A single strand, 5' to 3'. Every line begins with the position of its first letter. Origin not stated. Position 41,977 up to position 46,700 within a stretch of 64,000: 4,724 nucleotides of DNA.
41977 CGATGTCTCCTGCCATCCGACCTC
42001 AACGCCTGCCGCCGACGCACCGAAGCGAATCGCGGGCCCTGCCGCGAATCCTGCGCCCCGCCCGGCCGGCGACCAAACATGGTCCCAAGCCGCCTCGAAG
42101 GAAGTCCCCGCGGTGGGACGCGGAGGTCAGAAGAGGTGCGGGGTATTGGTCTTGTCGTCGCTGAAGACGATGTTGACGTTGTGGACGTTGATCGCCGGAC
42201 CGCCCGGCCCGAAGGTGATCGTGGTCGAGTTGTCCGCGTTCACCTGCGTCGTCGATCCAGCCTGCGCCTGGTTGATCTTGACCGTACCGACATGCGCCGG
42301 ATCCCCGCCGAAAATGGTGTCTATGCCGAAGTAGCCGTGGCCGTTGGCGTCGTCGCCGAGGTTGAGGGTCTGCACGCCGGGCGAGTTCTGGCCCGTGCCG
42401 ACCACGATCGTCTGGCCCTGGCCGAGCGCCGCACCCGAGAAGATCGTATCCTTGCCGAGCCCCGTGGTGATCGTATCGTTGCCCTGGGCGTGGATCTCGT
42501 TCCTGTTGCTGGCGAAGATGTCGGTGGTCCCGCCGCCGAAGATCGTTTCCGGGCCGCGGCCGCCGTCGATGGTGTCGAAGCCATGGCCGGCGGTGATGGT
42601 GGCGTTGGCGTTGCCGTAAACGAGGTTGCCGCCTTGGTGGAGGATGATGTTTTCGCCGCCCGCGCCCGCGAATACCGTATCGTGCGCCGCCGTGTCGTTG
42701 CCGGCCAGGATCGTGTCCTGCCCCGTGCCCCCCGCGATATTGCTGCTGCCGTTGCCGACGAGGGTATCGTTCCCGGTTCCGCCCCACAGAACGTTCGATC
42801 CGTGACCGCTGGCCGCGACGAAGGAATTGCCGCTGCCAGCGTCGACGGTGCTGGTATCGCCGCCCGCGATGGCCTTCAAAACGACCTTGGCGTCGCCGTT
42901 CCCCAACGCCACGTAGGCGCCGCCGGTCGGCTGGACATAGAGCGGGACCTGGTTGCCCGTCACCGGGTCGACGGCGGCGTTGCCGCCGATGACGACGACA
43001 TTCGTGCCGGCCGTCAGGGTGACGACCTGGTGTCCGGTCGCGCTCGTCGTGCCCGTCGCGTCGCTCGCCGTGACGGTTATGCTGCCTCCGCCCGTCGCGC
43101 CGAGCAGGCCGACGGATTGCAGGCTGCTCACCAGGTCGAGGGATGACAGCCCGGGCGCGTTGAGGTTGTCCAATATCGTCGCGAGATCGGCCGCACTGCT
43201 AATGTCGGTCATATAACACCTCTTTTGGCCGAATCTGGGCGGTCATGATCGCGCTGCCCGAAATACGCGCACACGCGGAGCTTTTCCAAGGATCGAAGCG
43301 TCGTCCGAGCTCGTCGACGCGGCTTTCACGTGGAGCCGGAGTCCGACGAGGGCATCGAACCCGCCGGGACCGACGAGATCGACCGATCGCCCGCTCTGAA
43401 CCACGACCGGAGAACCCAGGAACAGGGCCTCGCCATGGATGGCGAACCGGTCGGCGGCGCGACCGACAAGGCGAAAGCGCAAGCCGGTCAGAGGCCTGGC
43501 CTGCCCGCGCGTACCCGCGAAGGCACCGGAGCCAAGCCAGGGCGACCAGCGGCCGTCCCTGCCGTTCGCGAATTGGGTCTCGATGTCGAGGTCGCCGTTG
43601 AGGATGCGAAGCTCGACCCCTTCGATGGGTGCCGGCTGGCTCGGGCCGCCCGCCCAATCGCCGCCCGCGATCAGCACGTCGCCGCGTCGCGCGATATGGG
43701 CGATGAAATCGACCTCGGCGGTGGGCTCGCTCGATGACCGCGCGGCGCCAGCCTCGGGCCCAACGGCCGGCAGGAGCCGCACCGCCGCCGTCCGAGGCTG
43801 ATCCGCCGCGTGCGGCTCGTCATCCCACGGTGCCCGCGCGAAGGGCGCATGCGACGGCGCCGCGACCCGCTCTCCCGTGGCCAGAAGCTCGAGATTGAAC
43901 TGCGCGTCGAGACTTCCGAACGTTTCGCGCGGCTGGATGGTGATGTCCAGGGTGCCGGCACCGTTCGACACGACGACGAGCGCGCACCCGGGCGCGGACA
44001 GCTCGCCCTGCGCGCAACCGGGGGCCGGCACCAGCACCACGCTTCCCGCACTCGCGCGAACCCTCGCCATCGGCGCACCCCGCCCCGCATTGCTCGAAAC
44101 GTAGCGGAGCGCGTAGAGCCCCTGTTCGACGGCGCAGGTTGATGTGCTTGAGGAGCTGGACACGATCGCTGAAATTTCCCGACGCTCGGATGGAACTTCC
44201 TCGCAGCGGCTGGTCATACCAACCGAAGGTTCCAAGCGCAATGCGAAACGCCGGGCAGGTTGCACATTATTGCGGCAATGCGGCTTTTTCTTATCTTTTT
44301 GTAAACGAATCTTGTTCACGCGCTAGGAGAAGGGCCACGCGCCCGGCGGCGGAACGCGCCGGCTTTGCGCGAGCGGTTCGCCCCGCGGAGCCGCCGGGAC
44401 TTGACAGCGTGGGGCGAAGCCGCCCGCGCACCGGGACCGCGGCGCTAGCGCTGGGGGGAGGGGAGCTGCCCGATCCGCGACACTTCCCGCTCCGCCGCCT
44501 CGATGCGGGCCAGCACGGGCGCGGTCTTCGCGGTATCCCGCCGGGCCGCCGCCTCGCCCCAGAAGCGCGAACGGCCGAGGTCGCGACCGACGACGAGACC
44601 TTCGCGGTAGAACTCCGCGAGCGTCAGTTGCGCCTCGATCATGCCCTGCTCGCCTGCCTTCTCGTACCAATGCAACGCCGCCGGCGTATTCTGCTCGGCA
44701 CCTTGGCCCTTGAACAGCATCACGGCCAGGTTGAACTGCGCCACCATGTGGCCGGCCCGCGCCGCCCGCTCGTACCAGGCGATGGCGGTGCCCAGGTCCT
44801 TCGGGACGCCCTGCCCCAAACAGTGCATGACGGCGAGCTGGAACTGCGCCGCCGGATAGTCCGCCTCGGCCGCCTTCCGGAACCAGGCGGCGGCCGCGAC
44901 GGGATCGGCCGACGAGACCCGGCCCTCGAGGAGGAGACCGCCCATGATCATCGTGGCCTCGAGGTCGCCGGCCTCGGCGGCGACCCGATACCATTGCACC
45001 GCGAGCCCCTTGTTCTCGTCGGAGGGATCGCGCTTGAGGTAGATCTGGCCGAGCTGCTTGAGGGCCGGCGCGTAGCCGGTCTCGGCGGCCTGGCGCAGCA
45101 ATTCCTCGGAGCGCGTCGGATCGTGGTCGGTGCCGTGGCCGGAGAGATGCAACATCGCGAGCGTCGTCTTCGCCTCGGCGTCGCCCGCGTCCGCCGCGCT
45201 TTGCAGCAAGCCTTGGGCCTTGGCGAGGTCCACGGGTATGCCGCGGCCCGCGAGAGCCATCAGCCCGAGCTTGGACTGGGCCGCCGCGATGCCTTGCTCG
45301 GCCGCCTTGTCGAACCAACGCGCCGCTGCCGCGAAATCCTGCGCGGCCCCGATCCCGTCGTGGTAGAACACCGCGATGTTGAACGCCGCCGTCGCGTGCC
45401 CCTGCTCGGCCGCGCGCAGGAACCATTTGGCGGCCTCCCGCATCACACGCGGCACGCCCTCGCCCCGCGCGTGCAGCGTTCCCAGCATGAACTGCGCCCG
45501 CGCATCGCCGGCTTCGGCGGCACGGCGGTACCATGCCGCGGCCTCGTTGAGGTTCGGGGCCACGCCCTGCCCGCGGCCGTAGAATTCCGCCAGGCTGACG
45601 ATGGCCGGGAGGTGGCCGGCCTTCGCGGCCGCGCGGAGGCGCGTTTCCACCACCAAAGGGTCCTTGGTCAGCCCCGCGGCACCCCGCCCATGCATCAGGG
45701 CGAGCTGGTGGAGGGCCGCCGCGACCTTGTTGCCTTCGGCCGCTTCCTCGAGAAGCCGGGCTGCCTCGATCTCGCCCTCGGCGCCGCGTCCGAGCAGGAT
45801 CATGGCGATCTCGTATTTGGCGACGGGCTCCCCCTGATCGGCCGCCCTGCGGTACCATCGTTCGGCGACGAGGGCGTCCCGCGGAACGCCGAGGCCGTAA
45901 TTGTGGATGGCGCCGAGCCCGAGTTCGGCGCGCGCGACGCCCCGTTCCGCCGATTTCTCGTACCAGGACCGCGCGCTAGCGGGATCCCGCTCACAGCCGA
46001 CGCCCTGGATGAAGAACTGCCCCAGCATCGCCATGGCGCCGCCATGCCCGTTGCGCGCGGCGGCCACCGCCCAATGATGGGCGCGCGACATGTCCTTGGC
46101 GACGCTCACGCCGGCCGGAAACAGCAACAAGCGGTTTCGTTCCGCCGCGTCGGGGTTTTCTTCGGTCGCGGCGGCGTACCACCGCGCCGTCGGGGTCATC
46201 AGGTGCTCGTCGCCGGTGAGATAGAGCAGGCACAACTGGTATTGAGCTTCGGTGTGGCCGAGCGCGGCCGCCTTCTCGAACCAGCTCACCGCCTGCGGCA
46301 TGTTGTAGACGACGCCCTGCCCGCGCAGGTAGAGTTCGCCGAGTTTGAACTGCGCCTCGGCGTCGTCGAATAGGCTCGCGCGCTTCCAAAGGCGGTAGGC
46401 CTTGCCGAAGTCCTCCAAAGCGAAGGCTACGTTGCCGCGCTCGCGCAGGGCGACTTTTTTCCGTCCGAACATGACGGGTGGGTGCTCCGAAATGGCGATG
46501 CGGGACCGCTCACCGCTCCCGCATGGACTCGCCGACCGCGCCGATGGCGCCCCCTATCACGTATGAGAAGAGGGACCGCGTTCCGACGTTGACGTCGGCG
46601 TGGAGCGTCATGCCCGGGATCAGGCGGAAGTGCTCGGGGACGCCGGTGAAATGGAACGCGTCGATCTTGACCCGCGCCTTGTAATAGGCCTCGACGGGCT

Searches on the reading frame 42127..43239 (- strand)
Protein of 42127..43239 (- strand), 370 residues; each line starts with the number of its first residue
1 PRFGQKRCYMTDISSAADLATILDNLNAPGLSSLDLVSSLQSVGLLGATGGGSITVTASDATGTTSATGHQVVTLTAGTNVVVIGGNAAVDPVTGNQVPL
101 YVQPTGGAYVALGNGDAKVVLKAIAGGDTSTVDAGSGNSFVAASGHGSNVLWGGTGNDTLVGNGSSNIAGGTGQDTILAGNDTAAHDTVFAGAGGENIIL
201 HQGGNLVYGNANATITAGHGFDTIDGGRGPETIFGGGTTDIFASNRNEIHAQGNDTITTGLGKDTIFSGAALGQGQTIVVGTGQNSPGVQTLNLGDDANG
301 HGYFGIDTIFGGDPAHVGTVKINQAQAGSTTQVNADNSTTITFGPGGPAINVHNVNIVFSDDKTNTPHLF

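Call 19: search_protein_families(library=pfam, proteins=[window:42127-43239:-], max_evalue=0.001)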
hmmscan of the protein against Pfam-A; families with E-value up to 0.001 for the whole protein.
window:42127-43239:- (370 aa): 1 family
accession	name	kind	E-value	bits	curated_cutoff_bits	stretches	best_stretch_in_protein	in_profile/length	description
PF00353.25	HemolysinCabind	-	7.3e-07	29.5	23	0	253-270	14-31/36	RTX calcium-binding nonapeptide repeat (4 copies)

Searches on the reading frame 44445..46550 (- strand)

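Call 19: search_protein_families(library=pfam, proteins=[window:44445-46550:-], max_evalue=0.001)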
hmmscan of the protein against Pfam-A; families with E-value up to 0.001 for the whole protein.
window:44445-46550:- (701 aa): 2 families
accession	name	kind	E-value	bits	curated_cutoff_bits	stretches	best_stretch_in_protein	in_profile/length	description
PF08238.18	Sel1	-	8.1e-102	330.5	30.7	9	566-601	1-36/36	Sel1 repeat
PF23310.1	TPR_27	-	1.1e-10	41.5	27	0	84-116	45-77/110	Plant tetratrico peptide repeats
